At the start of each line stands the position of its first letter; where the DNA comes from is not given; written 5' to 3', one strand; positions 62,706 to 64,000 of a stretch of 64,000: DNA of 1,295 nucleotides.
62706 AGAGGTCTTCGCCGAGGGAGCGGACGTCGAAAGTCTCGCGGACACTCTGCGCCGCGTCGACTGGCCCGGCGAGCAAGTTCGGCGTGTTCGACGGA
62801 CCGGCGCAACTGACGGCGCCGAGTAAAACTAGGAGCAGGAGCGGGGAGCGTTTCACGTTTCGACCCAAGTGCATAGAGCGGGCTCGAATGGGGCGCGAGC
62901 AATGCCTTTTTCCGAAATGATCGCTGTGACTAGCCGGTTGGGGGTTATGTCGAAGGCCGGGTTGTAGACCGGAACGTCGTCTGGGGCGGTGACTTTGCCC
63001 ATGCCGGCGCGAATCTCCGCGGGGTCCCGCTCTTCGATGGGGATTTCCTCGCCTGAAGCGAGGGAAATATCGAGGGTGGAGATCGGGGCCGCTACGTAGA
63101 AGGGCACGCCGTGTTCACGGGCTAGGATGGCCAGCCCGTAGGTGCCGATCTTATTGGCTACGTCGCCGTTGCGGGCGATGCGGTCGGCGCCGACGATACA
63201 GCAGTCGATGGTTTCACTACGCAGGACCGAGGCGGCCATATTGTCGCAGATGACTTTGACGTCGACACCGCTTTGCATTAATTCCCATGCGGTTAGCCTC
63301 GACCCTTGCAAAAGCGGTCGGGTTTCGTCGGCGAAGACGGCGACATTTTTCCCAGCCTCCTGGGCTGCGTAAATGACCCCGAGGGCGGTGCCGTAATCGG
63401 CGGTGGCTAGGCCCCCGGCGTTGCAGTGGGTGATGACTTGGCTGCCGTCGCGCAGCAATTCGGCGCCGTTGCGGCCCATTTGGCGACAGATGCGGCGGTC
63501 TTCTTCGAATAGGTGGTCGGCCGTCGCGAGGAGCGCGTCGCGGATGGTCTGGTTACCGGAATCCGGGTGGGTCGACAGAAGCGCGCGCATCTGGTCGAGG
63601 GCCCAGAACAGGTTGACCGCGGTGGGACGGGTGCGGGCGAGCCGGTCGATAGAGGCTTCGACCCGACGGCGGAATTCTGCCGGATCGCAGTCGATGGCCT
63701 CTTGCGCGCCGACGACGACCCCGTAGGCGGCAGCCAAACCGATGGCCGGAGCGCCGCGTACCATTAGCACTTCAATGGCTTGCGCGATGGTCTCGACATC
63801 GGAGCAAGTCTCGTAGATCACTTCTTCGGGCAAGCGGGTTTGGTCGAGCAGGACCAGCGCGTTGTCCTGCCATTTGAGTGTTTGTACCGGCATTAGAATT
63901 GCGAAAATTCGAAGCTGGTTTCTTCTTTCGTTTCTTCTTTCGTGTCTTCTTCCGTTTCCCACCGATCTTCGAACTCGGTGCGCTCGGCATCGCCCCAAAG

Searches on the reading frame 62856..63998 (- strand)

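Call 11: search_protein_families(library=pfam, proteins=[window:62856-63998:-], max_evalue=0.01)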
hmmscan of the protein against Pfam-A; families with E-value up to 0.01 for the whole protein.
window:62856-63998:- (381 aa): 1 family
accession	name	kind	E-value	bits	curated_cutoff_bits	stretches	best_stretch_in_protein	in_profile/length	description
PF01008.23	IF-2B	-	6.2e-86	288.5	22.4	1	80-367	2-278/280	Initiation factor 2 subunit family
